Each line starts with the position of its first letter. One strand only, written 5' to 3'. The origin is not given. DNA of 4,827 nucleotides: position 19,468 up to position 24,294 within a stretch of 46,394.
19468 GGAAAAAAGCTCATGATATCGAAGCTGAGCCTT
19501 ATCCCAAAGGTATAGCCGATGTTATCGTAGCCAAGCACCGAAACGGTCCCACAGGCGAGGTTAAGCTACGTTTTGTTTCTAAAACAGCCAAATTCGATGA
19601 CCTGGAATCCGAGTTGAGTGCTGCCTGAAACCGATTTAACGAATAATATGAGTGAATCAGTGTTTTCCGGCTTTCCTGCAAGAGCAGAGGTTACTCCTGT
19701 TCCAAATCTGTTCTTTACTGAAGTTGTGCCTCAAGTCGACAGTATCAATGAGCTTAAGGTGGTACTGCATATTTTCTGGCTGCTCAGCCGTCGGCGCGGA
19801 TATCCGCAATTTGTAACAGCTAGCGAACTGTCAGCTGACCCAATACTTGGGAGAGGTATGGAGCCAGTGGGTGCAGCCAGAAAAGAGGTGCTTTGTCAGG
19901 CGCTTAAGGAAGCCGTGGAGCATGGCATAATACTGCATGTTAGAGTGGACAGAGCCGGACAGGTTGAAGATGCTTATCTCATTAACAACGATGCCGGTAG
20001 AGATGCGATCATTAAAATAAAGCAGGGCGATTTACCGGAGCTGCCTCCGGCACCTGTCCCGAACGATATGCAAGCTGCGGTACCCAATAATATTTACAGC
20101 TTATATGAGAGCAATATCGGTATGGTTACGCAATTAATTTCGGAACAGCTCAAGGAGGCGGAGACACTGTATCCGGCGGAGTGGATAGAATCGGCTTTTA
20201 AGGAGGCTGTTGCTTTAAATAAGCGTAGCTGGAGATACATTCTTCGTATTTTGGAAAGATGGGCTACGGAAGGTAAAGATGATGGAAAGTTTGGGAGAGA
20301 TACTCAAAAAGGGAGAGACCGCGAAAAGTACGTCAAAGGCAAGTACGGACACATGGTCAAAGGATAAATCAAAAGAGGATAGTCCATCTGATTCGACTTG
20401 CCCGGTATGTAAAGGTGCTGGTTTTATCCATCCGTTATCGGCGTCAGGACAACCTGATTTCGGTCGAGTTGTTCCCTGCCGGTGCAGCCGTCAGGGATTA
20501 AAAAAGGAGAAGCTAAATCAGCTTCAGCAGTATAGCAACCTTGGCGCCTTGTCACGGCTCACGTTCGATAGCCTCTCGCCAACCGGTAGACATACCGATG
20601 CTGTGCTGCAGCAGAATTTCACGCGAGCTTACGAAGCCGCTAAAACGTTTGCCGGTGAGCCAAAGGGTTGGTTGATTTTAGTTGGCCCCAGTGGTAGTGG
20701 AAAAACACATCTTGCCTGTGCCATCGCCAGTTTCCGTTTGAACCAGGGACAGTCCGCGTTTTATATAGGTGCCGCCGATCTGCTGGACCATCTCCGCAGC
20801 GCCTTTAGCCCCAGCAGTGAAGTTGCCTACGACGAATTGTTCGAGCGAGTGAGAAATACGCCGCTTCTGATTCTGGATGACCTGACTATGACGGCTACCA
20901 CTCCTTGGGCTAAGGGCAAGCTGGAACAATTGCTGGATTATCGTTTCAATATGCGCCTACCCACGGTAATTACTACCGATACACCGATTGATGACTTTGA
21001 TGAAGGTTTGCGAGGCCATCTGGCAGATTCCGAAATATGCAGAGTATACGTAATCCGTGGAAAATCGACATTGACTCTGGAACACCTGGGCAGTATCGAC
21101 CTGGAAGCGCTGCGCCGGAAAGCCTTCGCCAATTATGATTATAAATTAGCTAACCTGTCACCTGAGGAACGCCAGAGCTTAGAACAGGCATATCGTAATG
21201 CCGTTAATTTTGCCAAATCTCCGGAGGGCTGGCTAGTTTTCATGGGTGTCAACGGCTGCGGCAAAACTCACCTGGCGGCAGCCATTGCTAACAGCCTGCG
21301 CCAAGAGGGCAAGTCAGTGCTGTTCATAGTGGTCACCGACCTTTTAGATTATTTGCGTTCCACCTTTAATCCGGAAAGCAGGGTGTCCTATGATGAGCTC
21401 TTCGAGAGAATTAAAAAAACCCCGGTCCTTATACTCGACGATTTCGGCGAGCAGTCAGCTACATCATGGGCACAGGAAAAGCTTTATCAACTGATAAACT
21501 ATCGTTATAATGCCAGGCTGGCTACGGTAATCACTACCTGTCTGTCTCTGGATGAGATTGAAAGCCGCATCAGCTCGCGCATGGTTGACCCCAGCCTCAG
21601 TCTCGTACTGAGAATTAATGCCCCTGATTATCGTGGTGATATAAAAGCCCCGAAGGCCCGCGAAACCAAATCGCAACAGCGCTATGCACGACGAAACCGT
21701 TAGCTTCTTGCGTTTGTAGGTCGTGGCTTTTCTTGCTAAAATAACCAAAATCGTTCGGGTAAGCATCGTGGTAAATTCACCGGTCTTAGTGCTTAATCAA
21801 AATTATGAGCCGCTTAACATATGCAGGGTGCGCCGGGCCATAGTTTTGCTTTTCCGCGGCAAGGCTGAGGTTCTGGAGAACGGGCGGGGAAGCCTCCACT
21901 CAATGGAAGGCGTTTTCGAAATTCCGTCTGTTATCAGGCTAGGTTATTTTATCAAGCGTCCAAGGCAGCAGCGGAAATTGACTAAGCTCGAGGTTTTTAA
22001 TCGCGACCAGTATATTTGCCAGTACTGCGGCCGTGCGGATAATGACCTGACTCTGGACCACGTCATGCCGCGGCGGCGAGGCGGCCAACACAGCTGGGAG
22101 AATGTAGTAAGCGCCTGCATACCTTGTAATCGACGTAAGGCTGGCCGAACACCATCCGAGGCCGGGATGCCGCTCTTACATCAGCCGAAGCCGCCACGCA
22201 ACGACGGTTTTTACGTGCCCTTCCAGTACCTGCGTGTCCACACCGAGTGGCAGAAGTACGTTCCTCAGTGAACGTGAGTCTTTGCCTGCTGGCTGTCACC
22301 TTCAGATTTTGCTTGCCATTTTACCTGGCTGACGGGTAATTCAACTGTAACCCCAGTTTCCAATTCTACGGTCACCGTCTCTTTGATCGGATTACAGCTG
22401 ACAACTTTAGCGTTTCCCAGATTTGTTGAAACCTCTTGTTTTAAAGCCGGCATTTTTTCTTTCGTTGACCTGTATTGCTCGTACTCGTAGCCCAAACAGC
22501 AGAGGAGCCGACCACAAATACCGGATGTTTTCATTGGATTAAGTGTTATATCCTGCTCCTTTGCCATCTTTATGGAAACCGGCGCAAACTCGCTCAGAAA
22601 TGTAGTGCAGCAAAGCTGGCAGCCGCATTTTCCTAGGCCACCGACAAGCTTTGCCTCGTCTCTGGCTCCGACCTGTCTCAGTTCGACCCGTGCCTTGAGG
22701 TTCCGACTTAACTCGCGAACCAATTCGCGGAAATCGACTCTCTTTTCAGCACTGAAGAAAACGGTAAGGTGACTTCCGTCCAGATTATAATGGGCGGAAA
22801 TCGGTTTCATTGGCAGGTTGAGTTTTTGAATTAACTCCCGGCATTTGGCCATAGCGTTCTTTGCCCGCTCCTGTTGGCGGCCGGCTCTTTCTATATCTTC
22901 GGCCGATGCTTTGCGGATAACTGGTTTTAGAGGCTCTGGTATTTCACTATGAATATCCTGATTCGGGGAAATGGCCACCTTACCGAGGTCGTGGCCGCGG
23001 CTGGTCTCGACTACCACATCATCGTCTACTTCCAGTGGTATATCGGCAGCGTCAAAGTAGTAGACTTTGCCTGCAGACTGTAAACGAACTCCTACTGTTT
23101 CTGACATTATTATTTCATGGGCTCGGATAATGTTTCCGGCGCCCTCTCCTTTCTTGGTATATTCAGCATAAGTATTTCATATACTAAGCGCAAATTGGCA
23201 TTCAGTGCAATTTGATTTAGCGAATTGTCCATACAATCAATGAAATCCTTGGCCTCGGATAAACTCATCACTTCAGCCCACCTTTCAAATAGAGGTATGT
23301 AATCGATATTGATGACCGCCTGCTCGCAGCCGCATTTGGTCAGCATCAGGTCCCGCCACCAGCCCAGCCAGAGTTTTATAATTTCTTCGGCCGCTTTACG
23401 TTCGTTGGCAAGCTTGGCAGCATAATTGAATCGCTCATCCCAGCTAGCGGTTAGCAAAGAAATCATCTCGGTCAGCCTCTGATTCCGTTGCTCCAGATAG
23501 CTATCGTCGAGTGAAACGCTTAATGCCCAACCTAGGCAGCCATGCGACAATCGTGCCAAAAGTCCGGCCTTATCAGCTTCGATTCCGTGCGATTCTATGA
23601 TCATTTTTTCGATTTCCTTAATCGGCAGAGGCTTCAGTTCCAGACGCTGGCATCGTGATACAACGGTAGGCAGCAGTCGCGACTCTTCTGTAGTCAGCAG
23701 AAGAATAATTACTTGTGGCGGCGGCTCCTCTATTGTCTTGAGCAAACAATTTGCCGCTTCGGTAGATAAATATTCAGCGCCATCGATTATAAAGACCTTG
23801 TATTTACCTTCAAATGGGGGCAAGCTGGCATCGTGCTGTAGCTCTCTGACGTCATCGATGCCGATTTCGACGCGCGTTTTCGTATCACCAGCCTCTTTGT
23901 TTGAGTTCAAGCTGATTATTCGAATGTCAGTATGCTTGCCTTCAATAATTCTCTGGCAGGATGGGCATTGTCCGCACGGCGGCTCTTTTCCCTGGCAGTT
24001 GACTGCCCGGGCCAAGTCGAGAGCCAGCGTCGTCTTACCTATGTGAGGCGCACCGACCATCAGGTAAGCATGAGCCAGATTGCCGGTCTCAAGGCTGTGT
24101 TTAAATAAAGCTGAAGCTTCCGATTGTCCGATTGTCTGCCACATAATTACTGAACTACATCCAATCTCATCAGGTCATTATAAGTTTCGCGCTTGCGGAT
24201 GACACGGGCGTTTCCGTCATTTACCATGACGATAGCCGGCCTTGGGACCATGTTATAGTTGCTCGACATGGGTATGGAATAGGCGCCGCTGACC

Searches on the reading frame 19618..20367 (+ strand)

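Call 9: search_protein_families(library=pfam, proteins=[window:19618-20367:+], max_evalue=0.001)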
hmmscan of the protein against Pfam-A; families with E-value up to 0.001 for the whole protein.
window:19618-20367:+ (249 aa): 1 family
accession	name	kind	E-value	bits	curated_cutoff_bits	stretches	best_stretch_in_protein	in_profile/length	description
PF07261.16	DnaB_2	-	2.7e-07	30.6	22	1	161-219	2-63/74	Replication initiation and membrane attachment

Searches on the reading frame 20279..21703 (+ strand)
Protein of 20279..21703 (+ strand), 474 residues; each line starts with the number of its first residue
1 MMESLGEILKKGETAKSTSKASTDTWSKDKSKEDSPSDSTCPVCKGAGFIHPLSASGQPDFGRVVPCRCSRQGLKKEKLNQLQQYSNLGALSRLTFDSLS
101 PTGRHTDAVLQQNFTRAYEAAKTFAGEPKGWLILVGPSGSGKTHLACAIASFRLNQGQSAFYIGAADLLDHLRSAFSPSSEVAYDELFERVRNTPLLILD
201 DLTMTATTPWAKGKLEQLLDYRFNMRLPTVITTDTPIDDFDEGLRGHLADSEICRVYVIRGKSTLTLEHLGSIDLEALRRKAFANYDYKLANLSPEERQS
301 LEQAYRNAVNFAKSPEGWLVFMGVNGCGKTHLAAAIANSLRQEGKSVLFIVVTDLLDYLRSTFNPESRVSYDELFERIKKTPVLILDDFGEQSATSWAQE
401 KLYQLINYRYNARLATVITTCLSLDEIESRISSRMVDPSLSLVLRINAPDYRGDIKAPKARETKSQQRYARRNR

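Call 9: search_protein_families(library=pfam, proteins=[window:20279-21703:+], max_evalue=0.001)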
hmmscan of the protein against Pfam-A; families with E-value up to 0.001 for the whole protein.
window:20279-21703:+ (474 aa): 28 families (the best 25 are shown)
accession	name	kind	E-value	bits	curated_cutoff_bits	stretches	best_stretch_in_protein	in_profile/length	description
PF01695.23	IstB_IS21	-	5.7e-35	121.4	24.1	2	280-430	61-202/238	IstB-like ATP binding protein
PF00308.24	Bac_DnaA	-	4.2e-14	53.5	23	2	301-435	16-155/162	Bacterial DnaA ATPAse domain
PF00004.35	AAA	-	5.3e-14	53.2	21.2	2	320-435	2-123/131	ATPase family associated with various cellular activities (AAA)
PF20720.3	nSTAND3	-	2.7e-10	40.6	27.2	1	115-179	4-64/155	Novel STAND NTPase 3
PF13191.12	AAA_16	-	1.6e-09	38.9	32.6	1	122-320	18-136/167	AAA ATPase domain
PF13173.12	AAA_14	-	3.3e-09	37.3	27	1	318-399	4-79/129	AAA domain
PF00005.33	ABC_tran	-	9.7e-09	36.4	25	0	308-347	3-42/137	ABC transporter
PF04851.21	ResIII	-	1e-08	35.7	22.5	1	300-367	7-77/164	Type III restriction enzyme, res subunit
PF13401.12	AAA_22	-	1.2e-08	35.7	27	0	315-432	4-97/130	AAA domain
PF00910.28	RNA_helicase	-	2.4e-08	34.8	21.5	1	320-409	2-79/105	RNA helicase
PF24883.2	NPHP3_N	-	4.1e-08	34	24.8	1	314-353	20-59/164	Nephrocystin 3, N-terminal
PF07728.20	AAA_5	-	1.3e-07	32.1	22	0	132-222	2-93/139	AAA domain (dynein-related subfamily)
PF13604.12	AAA_30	-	2.3e-07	31.2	27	0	307-349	8-51/191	AAA domain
PF01637.24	ATPase_2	-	2.9e-07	31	33.2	0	318-351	22-55/225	ATPase domain predominantly from Archaea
PF00448.28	SRP54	-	3.9e-07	30.4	22.7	0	319-350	4-35/196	SRP54-type protein, GTPase domain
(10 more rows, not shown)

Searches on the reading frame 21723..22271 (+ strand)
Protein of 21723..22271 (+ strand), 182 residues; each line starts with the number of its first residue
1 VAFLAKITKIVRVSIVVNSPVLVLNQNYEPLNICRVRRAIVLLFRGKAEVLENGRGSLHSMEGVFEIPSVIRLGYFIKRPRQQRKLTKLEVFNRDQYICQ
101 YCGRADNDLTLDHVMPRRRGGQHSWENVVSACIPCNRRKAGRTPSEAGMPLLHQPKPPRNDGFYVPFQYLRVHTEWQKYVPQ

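Call 9: search_protein_families(library=pfam, proteins=[window:21723-22271:+], max_evalue=0.001)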
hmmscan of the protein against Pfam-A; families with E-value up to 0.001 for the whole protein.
window:21723-22271:+ (182 aa): 2 families
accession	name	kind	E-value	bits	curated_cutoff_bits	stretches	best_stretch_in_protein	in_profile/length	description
PF01844.29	HNH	-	5.4e-13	49.3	21.4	1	99-139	1-44/47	HNH endonuclease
PF14279.12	HNH_5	-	2.2e-12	47.1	27.5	1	99-151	1-55/56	HNH endonuclease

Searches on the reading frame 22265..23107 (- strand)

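Call 9: search_protein_families(library=pfam, proteins=[window:22265-23107:-], max_evalue=0.001)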
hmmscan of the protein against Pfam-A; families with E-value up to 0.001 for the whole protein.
window:22265-23107:- (280 aa): 1 family
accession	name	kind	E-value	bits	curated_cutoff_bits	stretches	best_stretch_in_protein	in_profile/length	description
PF04468.17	PSP1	-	8.6e-31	106.6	27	1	61-146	1-86/86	PSP1 C-terminal conserved region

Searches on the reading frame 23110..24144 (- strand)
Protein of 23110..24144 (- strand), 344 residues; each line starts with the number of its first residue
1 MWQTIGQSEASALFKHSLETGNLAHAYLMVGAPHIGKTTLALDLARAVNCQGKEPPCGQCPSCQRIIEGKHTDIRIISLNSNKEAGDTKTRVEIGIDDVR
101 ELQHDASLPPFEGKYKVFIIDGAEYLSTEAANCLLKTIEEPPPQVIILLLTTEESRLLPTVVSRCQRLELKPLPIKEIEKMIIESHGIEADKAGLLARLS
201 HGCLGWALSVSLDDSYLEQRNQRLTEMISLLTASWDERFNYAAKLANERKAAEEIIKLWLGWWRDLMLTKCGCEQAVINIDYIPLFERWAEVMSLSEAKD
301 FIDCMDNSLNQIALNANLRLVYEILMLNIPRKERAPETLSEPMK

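Call 10: search_protein_families(library=pfam, proteins=[window:23110-24144:-], max_evalue=0.001)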
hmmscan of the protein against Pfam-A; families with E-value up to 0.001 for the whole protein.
window:23110-24144:- (344 aa): 2 families
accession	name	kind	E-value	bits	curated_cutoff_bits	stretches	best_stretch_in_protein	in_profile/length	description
PF13177.12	DNA_pol3_delta2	-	6.5e-53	179.5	27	1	7-173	2-160/161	DNA polymerase III, delta subunit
PF00004.35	AAA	-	1.6e-05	25.8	21.2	1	28-170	2-128/131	ATPase family associated with various cellular activities (AAA)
